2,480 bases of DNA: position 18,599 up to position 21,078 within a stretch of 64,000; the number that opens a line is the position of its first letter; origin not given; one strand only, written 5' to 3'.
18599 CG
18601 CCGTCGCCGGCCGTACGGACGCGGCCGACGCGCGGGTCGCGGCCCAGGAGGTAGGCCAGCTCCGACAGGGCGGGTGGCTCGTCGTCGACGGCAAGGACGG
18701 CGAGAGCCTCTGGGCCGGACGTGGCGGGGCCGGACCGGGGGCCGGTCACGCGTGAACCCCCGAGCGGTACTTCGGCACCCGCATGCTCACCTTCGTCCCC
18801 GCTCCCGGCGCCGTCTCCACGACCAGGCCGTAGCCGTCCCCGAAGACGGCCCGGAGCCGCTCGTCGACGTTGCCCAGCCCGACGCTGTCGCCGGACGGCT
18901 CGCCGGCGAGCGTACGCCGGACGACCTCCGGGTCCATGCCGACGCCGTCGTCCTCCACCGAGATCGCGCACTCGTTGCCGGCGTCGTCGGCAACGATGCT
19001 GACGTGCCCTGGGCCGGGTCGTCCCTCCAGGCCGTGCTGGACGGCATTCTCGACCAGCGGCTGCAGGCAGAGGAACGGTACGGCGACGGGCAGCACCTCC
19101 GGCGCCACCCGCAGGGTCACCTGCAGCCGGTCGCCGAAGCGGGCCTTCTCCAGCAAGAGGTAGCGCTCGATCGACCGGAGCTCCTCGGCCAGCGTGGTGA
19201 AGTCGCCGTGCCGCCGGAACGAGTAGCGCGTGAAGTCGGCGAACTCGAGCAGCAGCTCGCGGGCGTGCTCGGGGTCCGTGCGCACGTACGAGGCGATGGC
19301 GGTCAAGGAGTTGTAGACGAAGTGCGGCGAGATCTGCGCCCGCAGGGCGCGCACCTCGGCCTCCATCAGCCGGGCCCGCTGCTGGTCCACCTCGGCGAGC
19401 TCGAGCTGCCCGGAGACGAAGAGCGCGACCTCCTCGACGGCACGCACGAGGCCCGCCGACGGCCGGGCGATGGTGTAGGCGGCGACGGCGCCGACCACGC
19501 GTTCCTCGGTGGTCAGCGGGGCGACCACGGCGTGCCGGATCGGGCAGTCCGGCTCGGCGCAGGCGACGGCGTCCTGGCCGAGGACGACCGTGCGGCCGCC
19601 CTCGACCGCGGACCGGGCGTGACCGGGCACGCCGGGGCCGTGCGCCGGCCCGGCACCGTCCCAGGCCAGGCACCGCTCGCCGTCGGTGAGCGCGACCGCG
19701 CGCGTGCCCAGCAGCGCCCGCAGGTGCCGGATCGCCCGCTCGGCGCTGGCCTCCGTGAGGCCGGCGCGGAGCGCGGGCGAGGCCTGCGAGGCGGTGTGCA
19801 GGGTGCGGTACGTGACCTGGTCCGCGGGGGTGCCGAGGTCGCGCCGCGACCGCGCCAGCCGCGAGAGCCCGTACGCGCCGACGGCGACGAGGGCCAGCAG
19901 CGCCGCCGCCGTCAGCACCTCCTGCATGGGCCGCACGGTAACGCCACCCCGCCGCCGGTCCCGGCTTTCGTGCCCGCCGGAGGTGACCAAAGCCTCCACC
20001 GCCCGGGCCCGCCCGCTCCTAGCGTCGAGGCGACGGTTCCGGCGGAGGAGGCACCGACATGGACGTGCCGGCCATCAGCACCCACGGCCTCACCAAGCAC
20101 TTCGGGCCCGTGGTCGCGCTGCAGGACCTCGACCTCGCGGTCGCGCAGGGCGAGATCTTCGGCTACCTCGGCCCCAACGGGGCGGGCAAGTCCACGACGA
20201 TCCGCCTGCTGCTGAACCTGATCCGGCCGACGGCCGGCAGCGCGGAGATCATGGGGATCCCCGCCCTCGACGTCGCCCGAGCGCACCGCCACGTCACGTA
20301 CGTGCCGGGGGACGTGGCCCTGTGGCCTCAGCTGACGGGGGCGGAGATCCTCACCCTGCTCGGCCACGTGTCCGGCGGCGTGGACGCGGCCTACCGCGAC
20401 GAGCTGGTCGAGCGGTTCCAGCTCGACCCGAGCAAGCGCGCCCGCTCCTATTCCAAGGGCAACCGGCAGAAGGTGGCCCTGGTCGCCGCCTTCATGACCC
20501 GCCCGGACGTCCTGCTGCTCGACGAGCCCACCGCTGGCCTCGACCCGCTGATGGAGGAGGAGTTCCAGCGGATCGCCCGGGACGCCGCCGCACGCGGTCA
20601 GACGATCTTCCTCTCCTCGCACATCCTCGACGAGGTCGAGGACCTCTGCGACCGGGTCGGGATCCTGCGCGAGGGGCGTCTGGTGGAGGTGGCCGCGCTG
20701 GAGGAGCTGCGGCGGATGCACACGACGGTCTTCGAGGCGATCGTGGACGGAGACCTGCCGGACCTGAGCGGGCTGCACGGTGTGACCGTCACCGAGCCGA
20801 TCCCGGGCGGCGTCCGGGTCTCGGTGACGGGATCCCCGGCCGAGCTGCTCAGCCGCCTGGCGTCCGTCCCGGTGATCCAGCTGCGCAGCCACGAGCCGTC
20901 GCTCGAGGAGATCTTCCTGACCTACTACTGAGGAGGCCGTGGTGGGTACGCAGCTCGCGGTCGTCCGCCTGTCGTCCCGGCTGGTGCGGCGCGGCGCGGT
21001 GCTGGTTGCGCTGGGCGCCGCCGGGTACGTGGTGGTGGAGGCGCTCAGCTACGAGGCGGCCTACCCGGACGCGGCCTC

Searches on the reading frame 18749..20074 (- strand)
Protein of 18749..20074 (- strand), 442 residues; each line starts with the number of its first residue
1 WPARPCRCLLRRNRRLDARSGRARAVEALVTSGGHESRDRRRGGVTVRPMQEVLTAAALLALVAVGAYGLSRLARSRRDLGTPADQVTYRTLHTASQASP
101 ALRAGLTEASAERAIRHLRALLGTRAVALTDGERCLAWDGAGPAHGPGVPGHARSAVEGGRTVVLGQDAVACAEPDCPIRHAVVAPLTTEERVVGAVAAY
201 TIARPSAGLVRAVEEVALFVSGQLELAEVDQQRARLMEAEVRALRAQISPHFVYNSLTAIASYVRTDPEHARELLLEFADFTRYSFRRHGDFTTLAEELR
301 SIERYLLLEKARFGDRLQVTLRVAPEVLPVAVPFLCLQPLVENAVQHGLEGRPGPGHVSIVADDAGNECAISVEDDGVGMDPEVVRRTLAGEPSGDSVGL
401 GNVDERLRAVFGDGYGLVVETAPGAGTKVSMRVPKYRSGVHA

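Call 25: search_protein_families(library=pfam, proteins=[window:18749-20074:-], max_evalue=0.001)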
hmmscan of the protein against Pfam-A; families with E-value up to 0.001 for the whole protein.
window:18749-20074:- (442 aa): 4 families
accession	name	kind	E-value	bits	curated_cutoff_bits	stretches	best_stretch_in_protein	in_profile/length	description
PF06580.19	His_kinase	-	1.9e-23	83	25.2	1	239-317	1-81/81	Histidine kinase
PF02518.31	HATPase_c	-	5.2e-11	43.4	26.4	1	336-435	9-109/111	Histidine kinase-, DNA gyrase B-, and HSP90-like ATPase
PF13581.12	HATPase_c_2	-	0.00017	22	27.4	1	337-401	36-101/127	Histidine kinase-like ATPase domain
PF01590.32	GAF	-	0.0002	22.3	22.4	1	110-221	5-130/133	GAF domain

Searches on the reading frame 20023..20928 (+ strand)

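Call 24: search_protein_families(library=pfam, proteins=[window:20023-20928:+], max_evalue=0.001)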
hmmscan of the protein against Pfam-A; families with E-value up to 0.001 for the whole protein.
window:20023-20928:+ (302 aa): 3 families
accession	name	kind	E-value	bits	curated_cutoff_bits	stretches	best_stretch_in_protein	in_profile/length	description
PF00005.33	ABC_tran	-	1.3e-25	91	25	1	33-171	1-137/137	ABC transporter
PF13304.12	AAA_21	-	7.6e-12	46.3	27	1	140-201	235-299/304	AAA domain, putative AbiEii toxin, Type IV TA system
PF13732.12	DrrA1-3_C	-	1.2e-06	29.5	27.4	1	226-301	3-80/81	ATP-binding protein DrrA1-3-like, C-terminal domain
